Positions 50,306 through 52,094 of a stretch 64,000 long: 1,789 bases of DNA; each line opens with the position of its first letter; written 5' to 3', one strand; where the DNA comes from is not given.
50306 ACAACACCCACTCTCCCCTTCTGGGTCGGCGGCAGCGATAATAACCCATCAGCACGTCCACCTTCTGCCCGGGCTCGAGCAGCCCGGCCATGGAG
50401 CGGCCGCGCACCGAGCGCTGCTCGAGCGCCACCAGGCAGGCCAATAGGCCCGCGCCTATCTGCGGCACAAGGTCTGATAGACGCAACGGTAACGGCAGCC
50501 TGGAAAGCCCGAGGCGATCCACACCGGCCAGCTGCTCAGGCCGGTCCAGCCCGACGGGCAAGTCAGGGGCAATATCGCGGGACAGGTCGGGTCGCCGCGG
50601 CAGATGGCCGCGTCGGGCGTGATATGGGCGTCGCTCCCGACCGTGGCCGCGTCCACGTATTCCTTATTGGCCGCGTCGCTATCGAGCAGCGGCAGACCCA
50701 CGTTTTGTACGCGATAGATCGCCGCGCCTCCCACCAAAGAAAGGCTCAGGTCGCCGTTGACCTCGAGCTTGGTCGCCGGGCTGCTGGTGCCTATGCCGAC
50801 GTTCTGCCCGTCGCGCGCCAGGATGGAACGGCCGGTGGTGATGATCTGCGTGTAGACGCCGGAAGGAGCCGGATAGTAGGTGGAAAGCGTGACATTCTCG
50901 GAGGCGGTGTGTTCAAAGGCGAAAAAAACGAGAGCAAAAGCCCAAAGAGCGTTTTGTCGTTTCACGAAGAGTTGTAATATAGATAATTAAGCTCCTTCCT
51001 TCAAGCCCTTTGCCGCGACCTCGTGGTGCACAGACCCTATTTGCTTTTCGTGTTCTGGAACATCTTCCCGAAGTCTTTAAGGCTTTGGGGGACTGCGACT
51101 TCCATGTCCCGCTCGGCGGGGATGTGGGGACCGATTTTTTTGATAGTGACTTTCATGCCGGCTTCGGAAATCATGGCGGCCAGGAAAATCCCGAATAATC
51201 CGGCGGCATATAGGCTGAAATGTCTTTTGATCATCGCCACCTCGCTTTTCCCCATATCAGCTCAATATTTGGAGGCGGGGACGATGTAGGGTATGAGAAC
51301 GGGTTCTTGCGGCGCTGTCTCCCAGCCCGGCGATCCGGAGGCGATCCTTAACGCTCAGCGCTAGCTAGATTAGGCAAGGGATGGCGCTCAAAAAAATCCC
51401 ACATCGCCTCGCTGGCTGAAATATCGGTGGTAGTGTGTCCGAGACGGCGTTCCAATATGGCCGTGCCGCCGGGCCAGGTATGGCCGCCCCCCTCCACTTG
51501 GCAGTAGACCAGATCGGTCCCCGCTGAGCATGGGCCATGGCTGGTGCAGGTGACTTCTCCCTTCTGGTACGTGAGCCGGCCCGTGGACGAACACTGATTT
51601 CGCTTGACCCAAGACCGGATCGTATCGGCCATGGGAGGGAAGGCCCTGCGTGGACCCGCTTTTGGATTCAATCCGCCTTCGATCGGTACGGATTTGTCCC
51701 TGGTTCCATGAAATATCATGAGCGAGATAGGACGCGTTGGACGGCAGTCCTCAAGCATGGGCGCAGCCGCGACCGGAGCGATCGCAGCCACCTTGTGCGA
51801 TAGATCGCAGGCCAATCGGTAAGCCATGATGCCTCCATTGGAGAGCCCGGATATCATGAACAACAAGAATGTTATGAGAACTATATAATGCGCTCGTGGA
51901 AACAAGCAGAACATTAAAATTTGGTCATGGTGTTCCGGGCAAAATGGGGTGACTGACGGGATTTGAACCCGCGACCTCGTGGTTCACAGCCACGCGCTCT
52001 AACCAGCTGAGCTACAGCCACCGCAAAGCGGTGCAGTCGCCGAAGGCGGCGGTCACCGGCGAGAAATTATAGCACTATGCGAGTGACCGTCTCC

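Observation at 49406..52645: Decayed mobile-element islet around tRNA-His: gene fragments on both flanks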

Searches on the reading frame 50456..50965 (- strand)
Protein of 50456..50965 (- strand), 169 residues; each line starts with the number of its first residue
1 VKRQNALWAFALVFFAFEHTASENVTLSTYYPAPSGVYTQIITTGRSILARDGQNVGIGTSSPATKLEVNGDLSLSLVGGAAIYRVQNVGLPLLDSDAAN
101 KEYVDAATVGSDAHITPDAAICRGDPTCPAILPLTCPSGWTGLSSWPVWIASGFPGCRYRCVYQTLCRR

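Call 4: search_protein_families(library=pfam, proteins=[window:50456-50965:-], max_evalue=0.01)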
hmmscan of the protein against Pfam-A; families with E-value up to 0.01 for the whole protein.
window:50456-50965:- (169 aa): 0 families

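Call 6: search_protein_families(library=ncbifam, proteins=[window:50456-50965:-], max_evalue=0.01)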
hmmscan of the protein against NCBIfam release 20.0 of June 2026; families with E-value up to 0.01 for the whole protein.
window:50456-50965:- (169 aa): 0 families

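Call 23: search_protein_families(library=phrogs, proteins=[window:50456-50965:-], max_evalue=1)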
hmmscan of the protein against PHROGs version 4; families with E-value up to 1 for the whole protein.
window:50456-50965:- (169 aa): 6 families
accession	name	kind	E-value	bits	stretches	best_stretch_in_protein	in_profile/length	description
phrog_9942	-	tail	0.00051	19.1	1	16-77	149-209/1178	tail fiber protein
phrog_2647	-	head and packaging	0.0071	16.5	1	84-110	84-110/336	head decoration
phrog_1640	-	tail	0.013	15.6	1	81-114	137-163/765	tail protein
phrog_28668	-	unknown function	0.037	15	1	43-77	18-53/153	-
phrog_3269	-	tail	0.059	12.9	1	51-74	24-46/689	tail protein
phrog_26019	-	unknown function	0.46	8.9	1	54-85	1195-1224/1347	-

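Call 24: search_protein_families(library=pfam, proteins=[window:50456-50965:-], max_evalue=10)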
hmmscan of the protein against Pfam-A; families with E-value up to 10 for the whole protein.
window:50456-50965:- (169 aa): 0 families

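Call 36: find_homologous_proteins(query=window:50456-50965:-, max_evalue=0.001)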
Query window:50456-50965:- (169 aa): 188 proteins with E <= 0.001 among 365 candidates; the best 120 are listed.
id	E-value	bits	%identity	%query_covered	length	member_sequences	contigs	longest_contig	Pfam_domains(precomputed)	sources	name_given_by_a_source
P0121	5.6e-111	386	100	100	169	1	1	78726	-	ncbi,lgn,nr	ncbi:MAG: hypothetical protein HY549_04395 [Elusimicrobia bacterium]|nr:hypothetical protein [Elusim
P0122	4.3e-22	97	57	62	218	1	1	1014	-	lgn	-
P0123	4.0e-19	87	72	29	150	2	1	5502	-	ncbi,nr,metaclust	ncbi:MAG: hypothetical protein A3J74_01745 [Elusimicrobia bacterium RIFCSPHIGHO2_02_FULL_57_9]|nr:MA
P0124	4.1e-19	87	55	53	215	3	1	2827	PF18459.7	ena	-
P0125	7.0e-19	86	58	40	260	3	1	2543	-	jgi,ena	-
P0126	1.8e-18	85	56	49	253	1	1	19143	-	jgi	jgi:hypothetical protein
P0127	2.4e-18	84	59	39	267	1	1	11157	-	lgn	-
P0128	3.8e-18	84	54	51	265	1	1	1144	-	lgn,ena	-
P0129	1.2e-17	82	46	41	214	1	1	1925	-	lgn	-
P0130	1.7e-17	82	56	50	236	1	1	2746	-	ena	-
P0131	2.2e-17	81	61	43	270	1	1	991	-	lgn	-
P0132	3.1e-17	81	53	47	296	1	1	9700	-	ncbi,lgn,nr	ncbi:MAG: hypothetical protein KGM24_13715 [Elusimicrobia bacterium]|nr:hypothetical protein [Elusim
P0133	4.8e-17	80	59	37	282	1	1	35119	PF21446.4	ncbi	ncbi:MAG: hypothetical protein ACHQ2Z_00965 [Elusimicrobiota bacterium]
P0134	4.8e-17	80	60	37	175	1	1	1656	-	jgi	jgi:hypothetical protein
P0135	5.1e-17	80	57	41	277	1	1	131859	-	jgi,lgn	jgi:hypothetical protein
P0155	1.7e-15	75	57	36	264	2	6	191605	-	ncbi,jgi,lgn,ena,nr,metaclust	ncbi:MAG: hypothetical protein A2X40_06830 [Elusimicrobia bacterium GWC2_65_9]|nr:MAG: hypothetical 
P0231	2.1e-12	65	35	81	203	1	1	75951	-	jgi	jgi:hypothetical protein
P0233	2.3e-12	65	43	67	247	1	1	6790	-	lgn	-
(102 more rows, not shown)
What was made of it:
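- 50456..50965 (-): Secreted Cys-rich protein of a family whose named members are all Elusimicrobia. The family shares a conserved N-terminus (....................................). 188 homologs; every source name given is an Elusimicrobia MAG; one paralog in the same MAG (call 36).
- The source is a metagenome-assembled genome (call 36).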

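Call 37: find_encoding_contigs(protein=P0121, flank=10000, max_places=4)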
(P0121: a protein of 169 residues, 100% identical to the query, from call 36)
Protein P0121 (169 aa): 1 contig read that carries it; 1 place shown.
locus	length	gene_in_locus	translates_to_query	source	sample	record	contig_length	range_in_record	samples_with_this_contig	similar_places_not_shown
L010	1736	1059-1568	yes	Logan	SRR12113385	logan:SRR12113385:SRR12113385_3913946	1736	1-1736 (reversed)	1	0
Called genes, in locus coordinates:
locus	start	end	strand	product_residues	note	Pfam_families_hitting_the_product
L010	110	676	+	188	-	-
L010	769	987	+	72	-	-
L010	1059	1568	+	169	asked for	-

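Call 38: find_encoding_contigs(protein=P0155, flank=5000, max_places=2)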
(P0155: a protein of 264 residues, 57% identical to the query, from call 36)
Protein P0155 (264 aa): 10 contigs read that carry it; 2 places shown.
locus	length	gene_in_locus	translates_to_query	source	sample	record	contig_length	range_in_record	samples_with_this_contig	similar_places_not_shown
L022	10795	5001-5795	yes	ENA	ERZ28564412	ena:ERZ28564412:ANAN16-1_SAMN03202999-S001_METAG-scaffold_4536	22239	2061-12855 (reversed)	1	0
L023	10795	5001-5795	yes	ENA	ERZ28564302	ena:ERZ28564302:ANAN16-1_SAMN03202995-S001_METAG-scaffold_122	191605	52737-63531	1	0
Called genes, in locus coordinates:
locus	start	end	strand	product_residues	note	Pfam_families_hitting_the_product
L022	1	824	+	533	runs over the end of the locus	PF00009:GTP_EFTU, PF01926:MMR_HSR1 (weak), PF22042:EF-G_D2, PF03144:GTP_EFTU_D2, PF16658:RF3_C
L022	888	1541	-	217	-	-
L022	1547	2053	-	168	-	PF13490:zf-HC2 (weak)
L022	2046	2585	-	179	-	PF07638:Sigma70_ECF (weak), PF12645:HTH_16 (weak), PF04542:Sigma70_r2, PF08281:Sigma70_r4_2, PF04545:Sigma70_r4 (weak)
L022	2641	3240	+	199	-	-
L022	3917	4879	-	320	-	PF13353:Fer4_12 (faint), PF04055:Radical_SAM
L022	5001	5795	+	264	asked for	-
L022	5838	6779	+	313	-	PF04055:Radical_SAM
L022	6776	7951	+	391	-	-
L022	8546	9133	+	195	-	PF27806:HxsD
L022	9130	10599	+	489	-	PF04055:Radical_SAM, PF13353:Fer4_12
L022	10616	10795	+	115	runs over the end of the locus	-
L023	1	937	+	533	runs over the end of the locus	PF00009:GTP_EFTU, PF01926:MMR_HSR1 (weak), PF22042:EF-G_D2, PF03144:GTP_EFTU_D2, PF16658:RF3_C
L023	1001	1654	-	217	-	-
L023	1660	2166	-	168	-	PF13490:zf-HC2 (weak)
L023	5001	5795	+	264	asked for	-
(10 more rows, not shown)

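Call 39: find_encoding_contigs(protein=P0133, flank=5000, max_places=2)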
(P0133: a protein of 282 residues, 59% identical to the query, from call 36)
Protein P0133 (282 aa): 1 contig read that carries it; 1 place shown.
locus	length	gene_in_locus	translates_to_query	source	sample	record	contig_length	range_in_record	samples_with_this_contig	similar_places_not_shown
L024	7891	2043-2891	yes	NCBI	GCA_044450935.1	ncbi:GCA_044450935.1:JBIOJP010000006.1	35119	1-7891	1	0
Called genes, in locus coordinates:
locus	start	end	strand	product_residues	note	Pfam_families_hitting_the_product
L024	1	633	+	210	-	PF09363:XFP_C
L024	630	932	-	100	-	-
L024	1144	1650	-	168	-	PF00571:CBS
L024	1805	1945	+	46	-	-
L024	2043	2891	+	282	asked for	PF21446:Gp34_trimer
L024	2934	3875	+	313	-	PF04055:Radical_SAM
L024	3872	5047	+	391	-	PF01478:Peptidase_A24 (weak)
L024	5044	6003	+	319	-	PF04055:Radical_SAM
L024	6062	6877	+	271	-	-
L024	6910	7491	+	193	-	PF27806:HxsD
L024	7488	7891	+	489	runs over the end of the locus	PF13353:Fer4_12, PF04055:Radical_SAM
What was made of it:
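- On Phage tail fibre protein: One homolog carries Gp34_trimer (call 39).
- Checked: The tail-fibre resemblance is weak: PHROG tail fibre E 5e-4 (call 23), and one homolog carries Pfam Gp34_trimer (call 39).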

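Call 40: find_encoding_contigs(protein=P0126, flank=5000, max_places=2)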
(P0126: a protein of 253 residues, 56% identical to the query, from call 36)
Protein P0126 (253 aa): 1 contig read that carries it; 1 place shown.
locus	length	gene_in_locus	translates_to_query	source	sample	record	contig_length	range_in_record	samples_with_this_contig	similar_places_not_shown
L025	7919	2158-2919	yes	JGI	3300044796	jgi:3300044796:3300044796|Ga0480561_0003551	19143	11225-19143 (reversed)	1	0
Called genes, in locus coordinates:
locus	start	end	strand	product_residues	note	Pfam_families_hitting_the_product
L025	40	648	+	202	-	-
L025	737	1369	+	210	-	-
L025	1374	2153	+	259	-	-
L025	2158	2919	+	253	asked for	-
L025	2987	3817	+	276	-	PF04055:Radical_SAM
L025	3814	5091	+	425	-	PF00155:Aminotran_1_2, PF00266:Aminotran_5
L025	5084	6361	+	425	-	PF04055:Radical_SAM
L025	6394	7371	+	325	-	PF04055:Radical_SAM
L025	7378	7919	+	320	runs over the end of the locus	PF04055:Radical_SAM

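Call 57: search_protein_families(library=ncbifam, proteins=[window:50456-50965:-], max_evalue=1)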
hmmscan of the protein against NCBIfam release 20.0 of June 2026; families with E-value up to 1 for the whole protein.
window:50456-50965:- (169 aa): 1 family
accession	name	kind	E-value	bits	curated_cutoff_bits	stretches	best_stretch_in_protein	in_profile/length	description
TIGR03720.3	exospor_lead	domain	0.075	12.8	23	1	126-142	14-30/30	exosporium leader peptide-containing protein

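Call 76: find_encoding_contigs(protein=P0231, flank=5000, max_places=2)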
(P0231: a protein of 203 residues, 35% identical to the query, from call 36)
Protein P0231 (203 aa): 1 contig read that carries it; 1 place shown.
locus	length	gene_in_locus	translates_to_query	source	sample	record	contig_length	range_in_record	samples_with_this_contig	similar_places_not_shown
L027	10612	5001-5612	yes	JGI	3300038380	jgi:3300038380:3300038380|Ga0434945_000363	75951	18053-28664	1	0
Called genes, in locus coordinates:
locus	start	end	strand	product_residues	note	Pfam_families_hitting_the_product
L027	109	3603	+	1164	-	PF00317:Ribonuc_red_lgN, PF02867:Ribonuc_red_lgC, PF14890:Intein_splicing, PF14528:LAGLIDADG_3, PF12637:TSCPD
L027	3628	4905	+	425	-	PF01676:Metalloenzyme, PF10143:PhosphMutase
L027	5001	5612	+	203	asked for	-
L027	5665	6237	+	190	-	PF10502:Peptidase_S26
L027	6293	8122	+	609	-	PF01134:GIDA, PF03486:HI0933_like (faint), PF07992:Pyr_redox_2 (faint), PF12831:FAD_oxidored (weak), PF21680:GIDA_C_1st, PF13932:SAM_GIDA_C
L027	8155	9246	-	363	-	PF02684:LpxB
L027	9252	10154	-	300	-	PF01408:GFO_IDH_MocA, PF22725:GFO_IDH_MocA_C3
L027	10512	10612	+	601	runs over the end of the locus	PF00664:ABC_membrane, PF03193:RsgA_GTPase (weak), PF02463:SMC_N, PF00005:ABC_tran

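Call 85: find_encoding_contigs(protein=P0233, flank=4000, max_places=2)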
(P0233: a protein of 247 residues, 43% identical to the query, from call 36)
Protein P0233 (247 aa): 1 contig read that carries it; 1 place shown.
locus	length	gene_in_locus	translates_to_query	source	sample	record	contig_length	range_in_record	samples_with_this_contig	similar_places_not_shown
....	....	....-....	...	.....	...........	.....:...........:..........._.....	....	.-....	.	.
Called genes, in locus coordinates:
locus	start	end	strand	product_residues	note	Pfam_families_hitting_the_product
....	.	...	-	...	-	?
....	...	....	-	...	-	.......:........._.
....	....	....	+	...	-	-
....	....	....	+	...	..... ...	-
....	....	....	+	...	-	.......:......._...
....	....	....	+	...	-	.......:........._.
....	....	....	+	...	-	?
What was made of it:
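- On Phage tail fibre protein: All contexts examined are chromosomal (calls 38-40, 76, 85).
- Closest known: Dedicated signal peptidase / substrate gene pairs such as SipW-TasA of Bacillus subtilis. Different: Most family members are paired with radical-SAM genes instead (calls 38-40, 85).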

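Call 86: predict_structure(alignment_id=A4)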
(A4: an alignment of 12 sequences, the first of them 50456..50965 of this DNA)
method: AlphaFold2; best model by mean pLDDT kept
length: 169 residues; sequences in the alignment: 12
mean_pLDDT: 50.7   pTM: 0.20
mean pLDDT of the five models: 50.7, 49.7, 47.6, 46.4, 45.6
residues with pLDDT >= 90: 5; 70-90: 12; 50-70: 42; < 50: 110
segments of 3 or more residues with pLDDT < 50: 30-34, 36-53, 55-57, 65-70, 74-77, 81-84, 90-124, 127-130, 140-144, 153-155, 157-162, 164-169
pLDDT, mean of each block of 10 residues (from residue 1): 84 79 53 45 45 47 49 51 47 44 40 37 46 54 48 48 45
secondary structure, 60 per line:
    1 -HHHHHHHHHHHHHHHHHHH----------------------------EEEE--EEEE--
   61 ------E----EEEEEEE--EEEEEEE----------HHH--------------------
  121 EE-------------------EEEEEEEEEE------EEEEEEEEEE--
elements in order: H2-20 E49-52 E55-58 E72-78 E81-87 E142-151 E158-167
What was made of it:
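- On Phage tail fibre protein: The structure model was too poor to search with (call 86).
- Tried and rejected: The AlphaFold model of the Cys-rich protein had pLDDT 50.7 and pTM 0.20, too poor for a fold search (call 86).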

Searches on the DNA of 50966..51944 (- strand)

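Call 69: search_dna_similar(query=window:50966-51944:-, collection=phages, mode=distant, max_evalue=0.001, max_rows=8)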
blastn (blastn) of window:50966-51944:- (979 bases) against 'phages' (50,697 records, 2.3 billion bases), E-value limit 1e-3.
No match.

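Call 70: search_dna_similar(query=window:50966-51944:-, collection=plasmids, mode=distant, max_evalue=0.001, max_rows=8)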
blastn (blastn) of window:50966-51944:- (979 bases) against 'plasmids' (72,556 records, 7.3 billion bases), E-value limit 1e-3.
No match.
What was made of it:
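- There is no phage or plasmid DNA similarity (calls 69, 70).
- Tried and rejected: Distant blastn of 50966-51944 against phage and plasmid collections gave no match (calls 69, 70).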

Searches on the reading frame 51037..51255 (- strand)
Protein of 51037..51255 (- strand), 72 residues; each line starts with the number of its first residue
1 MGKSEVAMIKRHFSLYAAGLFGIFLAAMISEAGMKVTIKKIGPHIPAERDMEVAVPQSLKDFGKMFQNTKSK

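Call 4: search_protein_families(library=pfam, proteins=[window:51037-51255:-], max_evalue=0.01)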
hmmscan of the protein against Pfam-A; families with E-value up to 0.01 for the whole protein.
window:51037-51255:- (72 aa): 0 families

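Call 6: search_protein_families(library=ncbifam, proteins=[window:51037-51255:-], max_evalue=0.01)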
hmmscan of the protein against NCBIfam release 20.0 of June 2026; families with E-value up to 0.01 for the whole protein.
window:51037-51255:- (72 aa): 0 families

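Call 23: search_protein_families(library=phrogs, proteins=[window:51037-51255:-], max_evalue=1)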
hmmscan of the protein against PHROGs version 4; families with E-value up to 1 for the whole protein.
window:51037-51255:- (72 aa): 2 families
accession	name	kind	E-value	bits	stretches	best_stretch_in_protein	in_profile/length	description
phrog_8879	-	unknown function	0.0093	17.1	1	38-72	21-54/64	-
phrog_33237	-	unknown function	0.29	12.2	1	17-59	32-74/82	-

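Call 24: search_protein_families(library=pfam, proteins=[window:51037-51255:-], max_evalue=10)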
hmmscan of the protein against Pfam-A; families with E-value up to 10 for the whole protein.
window:51037-51255:- (72 aa): 0 families

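Call 57: search_protein_families(library=ncbifam, proteins=[window:51037-51255:-], max_evalue=1)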
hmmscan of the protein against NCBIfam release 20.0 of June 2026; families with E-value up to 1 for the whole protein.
window:51037-51255:- (72 aa): 2 families
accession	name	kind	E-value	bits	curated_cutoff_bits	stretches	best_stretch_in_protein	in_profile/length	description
NF040477.1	chlor_oxi_RclA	equivalog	0.017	13.8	740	1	9-63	157-213/441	reactive chlorine resistance oxidoreductase RclA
TIGR01350.1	lipoamide_DH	equivalog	0.027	13.2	408.8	1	12-54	172-214/461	dihydrolipoyl dehydrogenase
